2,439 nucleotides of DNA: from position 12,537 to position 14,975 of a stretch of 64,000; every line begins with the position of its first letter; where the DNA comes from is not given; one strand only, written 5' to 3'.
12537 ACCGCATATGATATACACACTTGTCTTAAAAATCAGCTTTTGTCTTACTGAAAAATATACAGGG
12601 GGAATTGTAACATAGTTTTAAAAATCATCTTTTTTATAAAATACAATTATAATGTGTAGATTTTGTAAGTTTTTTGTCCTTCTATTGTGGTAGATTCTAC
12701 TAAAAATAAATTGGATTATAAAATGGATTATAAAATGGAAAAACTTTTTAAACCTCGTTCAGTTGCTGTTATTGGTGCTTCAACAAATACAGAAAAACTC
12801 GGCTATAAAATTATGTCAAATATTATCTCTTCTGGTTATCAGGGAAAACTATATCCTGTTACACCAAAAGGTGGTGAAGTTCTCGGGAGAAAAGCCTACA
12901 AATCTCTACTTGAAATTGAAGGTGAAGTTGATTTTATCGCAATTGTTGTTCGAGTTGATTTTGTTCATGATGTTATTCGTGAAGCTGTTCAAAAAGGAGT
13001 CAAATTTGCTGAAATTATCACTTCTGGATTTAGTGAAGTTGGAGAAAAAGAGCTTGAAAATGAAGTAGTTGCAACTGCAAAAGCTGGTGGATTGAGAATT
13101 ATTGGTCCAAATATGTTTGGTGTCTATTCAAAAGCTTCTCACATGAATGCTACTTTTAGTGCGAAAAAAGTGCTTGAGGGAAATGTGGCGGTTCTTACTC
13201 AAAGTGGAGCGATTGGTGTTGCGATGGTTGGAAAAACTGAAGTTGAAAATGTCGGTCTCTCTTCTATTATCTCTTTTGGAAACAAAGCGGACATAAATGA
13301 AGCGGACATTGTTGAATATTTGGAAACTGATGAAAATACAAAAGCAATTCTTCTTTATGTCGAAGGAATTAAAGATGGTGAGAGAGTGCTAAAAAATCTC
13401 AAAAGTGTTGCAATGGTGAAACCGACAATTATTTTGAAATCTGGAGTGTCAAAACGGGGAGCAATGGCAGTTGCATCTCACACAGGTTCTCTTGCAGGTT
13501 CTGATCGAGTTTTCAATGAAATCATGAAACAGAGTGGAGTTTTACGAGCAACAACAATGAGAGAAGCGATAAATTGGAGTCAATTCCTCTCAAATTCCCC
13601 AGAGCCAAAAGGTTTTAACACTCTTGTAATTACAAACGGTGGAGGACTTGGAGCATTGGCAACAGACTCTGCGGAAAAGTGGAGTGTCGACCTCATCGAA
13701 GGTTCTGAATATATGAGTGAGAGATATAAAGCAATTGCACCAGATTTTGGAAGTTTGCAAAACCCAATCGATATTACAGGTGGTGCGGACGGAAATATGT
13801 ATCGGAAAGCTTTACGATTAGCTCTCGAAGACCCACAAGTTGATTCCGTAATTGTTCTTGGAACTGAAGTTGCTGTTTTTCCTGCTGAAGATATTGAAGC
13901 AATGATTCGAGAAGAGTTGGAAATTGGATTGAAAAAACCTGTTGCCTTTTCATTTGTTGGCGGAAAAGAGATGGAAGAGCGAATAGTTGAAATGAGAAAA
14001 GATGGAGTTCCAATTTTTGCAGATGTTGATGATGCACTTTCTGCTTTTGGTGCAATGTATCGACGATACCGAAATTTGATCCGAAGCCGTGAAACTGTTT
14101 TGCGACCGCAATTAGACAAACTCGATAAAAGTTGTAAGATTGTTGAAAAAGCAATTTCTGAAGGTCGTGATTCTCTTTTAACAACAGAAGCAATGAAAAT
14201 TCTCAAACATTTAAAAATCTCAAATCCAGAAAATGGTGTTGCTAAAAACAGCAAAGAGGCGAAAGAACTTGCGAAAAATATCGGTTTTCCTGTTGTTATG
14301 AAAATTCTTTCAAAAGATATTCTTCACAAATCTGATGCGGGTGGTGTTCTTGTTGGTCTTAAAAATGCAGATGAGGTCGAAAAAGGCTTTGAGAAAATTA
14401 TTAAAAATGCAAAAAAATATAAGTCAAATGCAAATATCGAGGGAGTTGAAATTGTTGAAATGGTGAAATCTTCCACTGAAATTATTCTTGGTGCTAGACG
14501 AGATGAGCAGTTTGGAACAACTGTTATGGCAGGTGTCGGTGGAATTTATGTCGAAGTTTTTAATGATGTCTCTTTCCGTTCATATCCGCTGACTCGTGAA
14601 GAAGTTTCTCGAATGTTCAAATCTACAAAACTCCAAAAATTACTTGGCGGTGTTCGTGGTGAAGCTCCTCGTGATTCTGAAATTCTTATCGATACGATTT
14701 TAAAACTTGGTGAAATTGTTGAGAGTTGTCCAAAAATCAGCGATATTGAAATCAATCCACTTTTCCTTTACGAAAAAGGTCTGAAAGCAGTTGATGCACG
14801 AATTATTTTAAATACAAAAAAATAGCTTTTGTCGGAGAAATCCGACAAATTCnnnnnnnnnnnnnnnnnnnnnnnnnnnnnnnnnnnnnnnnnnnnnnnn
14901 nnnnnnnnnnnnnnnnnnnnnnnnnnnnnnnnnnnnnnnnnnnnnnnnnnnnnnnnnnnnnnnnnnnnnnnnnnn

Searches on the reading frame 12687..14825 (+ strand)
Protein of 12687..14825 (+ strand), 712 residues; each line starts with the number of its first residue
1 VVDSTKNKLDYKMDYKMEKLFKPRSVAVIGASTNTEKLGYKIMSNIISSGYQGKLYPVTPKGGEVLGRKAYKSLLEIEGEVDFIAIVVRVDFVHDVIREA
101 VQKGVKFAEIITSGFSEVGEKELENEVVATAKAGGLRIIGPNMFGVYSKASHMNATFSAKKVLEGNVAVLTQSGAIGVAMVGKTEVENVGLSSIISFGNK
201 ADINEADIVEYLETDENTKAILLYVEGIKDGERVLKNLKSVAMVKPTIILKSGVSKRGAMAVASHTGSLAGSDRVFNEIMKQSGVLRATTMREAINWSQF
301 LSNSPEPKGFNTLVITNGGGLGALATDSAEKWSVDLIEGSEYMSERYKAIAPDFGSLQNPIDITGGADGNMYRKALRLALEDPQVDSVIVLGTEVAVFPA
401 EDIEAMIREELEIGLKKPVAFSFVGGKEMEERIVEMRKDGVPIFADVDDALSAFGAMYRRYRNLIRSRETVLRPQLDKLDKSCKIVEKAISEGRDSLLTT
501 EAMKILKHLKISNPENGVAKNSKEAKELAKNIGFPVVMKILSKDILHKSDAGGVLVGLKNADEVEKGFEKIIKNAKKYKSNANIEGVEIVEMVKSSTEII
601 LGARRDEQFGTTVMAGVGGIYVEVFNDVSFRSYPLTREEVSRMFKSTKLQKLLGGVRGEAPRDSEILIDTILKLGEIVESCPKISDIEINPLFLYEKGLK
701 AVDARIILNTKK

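Call 43: search_protein_families(library=ncbifam, proteins=[window:12687-14825:+], max_evalue=1e-10)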
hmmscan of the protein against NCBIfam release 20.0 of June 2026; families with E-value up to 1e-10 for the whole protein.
window:12687-14825:+ (712 aa): 6 families
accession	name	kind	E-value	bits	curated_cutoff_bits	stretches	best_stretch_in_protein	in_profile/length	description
NF045493.1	HydDutCoALig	equivalog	2.2e-167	558.7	1300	1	19-708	5-698/698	4-hydroxybutyrate--CoA ligase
TIGR02717.1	AcCoA-syn-alpha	equivalog_domain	1.5e-150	501.8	567.15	1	17-460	1-446/447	acetate--CoA ligase alpha subunit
NF045494.1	AcCoALig_Archglob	equivalog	3.3e-147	491.7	1200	2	7-459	209-661/665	acetate--CoA ligase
NF045492.1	HydPropCoALig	equivalog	1.2e-136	456.9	1300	2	15-459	246-695/700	3-hydroxypropionate--CoA ligase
NF004230.0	PRK05678.1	equivalog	1.1e-13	51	336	1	64-257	47-240/291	succinate--CoA ligase subunit alpha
TIGR01019.1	sucCoAalpha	subfamily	2.2e-12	47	353.2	1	61-257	41-238/286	succinate--CoA ligase subunit alpha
